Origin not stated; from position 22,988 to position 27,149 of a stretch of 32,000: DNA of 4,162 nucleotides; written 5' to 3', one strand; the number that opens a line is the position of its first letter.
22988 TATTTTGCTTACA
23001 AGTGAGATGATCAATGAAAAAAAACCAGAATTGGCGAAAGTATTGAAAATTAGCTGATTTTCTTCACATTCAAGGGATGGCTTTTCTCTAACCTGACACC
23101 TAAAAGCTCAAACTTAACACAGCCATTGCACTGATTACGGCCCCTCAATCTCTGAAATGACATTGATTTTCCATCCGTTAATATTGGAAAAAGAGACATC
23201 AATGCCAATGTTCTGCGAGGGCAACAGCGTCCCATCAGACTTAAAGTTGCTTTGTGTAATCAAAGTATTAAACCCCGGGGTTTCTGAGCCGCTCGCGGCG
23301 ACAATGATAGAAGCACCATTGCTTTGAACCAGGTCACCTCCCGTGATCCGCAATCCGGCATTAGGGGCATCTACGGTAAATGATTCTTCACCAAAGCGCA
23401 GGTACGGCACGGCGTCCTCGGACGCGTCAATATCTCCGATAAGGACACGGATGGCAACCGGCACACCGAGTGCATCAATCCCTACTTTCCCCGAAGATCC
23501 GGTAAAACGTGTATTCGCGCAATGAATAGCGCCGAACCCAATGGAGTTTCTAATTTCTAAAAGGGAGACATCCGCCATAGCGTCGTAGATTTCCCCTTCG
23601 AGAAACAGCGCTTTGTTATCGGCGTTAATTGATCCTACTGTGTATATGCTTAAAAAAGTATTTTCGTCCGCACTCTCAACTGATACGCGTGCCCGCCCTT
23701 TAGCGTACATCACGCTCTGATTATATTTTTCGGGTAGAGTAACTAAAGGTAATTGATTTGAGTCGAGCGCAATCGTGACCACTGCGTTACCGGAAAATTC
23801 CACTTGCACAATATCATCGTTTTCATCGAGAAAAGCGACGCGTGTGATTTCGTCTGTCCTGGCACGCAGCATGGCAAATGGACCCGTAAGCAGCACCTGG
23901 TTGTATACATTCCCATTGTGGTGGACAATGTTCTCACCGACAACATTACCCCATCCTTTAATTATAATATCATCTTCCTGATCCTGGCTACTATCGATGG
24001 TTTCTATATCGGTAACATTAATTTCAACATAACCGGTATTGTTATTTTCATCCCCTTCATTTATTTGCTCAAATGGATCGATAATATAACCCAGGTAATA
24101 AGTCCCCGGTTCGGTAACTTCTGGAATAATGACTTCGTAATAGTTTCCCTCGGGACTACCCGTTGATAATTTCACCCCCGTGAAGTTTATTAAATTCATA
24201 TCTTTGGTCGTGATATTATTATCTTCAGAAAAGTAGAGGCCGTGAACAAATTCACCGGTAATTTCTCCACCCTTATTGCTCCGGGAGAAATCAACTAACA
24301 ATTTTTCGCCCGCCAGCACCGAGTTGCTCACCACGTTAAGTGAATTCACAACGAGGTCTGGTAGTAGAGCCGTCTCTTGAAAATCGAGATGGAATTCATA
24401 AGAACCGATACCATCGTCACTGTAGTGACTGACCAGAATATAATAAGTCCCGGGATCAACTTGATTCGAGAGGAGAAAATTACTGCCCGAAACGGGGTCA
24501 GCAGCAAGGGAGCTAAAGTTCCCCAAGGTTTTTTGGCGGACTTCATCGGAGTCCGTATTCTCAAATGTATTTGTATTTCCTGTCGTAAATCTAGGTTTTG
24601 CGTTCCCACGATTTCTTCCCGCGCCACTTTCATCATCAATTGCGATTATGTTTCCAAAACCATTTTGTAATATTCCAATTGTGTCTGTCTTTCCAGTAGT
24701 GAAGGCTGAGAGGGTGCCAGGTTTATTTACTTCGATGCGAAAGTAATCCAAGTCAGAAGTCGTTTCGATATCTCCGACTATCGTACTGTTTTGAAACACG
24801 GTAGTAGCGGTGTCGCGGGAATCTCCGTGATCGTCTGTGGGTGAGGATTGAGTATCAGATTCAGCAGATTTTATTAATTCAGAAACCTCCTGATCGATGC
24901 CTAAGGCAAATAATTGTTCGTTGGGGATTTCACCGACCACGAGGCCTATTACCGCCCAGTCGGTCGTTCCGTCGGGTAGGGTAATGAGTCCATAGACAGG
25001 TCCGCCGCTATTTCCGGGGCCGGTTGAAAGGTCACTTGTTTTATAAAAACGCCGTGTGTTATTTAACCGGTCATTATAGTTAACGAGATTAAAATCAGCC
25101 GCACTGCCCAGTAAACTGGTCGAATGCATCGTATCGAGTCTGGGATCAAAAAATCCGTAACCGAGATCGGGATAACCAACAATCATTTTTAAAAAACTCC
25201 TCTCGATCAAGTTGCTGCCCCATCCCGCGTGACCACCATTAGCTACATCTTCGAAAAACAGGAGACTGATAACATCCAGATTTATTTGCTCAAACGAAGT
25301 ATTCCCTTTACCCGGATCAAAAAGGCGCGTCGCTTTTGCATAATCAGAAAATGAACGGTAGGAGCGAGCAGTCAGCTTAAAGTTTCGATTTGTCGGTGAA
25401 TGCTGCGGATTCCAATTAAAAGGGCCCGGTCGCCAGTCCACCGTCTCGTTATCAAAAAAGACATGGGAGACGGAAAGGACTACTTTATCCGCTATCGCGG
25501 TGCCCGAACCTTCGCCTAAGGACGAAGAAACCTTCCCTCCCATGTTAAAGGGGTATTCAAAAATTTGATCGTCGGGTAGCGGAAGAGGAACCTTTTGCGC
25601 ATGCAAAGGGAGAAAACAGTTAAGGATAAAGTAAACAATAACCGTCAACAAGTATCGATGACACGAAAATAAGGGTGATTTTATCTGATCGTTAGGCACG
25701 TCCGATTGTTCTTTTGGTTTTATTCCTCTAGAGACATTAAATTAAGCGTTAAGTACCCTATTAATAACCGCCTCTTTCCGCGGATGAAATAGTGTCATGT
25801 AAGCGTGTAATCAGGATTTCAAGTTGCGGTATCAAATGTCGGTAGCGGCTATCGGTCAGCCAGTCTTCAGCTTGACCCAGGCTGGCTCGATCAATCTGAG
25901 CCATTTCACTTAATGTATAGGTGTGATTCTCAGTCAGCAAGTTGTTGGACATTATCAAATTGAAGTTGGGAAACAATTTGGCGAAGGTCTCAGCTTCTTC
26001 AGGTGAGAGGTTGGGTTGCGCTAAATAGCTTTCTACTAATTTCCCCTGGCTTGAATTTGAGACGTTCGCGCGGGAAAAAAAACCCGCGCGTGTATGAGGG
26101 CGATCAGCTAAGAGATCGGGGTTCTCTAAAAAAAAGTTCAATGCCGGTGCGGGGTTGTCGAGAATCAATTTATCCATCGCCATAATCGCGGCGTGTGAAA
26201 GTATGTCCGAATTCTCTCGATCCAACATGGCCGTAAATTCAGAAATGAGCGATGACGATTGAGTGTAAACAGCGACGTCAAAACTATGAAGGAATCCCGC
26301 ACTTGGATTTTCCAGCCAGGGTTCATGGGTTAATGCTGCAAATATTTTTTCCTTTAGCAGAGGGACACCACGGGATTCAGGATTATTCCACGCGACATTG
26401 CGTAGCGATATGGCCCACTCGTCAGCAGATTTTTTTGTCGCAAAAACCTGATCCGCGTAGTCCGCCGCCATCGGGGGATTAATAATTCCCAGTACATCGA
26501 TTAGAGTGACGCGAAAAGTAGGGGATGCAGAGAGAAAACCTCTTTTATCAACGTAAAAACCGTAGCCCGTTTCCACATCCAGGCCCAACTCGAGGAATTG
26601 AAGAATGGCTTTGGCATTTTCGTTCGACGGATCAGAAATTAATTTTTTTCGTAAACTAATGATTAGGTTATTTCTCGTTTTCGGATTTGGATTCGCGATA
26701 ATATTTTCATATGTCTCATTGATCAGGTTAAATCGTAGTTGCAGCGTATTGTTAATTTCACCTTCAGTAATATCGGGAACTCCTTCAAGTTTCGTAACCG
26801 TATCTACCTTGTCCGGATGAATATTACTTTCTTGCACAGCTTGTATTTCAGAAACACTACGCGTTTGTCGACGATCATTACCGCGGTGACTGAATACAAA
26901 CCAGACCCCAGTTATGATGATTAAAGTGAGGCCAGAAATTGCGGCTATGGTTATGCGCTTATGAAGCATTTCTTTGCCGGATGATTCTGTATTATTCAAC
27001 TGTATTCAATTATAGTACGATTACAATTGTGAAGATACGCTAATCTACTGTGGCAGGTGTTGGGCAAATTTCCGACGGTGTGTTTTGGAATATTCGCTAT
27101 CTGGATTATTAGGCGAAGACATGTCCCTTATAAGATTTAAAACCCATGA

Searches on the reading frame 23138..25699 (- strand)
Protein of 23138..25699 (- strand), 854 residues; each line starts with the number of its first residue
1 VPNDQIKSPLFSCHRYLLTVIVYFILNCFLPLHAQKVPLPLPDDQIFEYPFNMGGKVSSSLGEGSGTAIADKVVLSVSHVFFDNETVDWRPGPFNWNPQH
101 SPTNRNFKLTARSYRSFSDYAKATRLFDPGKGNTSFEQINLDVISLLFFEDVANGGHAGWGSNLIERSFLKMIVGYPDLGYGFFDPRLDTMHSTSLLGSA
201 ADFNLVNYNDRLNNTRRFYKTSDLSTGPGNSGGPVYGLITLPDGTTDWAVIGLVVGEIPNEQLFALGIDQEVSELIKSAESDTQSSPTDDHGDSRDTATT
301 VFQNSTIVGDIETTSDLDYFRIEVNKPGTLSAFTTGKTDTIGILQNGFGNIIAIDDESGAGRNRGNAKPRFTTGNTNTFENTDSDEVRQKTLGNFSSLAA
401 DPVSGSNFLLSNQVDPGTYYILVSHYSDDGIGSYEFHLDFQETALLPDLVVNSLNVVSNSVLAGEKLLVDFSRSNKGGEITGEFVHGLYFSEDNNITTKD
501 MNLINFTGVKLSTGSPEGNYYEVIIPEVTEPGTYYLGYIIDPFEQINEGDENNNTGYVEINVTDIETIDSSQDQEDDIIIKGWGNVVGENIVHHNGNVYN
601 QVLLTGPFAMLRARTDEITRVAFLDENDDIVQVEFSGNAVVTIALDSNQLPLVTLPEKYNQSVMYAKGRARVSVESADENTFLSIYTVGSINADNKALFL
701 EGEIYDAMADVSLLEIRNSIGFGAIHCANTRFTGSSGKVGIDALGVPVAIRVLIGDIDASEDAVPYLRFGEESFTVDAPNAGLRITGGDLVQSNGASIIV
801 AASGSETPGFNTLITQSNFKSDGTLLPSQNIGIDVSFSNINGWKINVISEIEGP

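Call 4: search_protein_families(library=pfam, proteins=[window:23138-25699:-], max_evalue=1)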
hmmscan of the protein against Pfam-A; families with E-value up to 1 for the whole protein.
window:23138-25699:- (854 aa): 3 families
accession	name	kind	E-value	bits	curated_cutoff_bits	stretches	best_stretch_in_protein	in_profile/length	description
PF07705.17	CARDB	-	1.9e-06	28.5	22.7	1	447-555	2-98/101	CARDB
PF04151.21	PPC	-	0.0015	19.8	25.9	0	318-424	3-69/70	Bacterial pre-peptidase C-terminal domain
PF13365.12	Trypsin_2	-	0.012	16.8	27.6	1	64-236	1-135/144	Trypsin-like peptidase domain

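Call 5: search_protein_families(library=ncbifam, proteins=[window:23138-25699:-], max_evalue=1)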
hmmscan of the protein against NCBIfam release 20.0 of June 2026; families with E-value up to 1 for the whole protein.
window:23138-25699:- (854 aa): 1 family
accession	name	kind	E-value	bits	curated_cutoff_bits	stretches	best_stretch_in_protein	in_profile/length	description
NF003288.0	PRK04286.1-2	equivalog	0.15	11.2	409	1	621-685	60-123/303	hypothetical protein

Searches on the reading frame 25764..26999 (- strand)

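Call 63: search_protein_families(library=ncbifam, proteins=[window:25764-26999:-], max_evalue=0.01)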
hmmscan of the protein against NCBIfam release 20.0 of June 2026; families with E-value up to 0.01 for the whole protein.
window:25764-26999:- (412 aa): 1 family
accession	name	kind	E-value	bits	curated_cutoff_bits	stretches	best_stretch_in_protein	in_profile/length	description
NF041827.1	YtfQ_transport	equivalog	0.0029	16.6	510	1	48-123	226-305/320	galactofuranose ABC transporter, galactofuranose-binding protein YtfQ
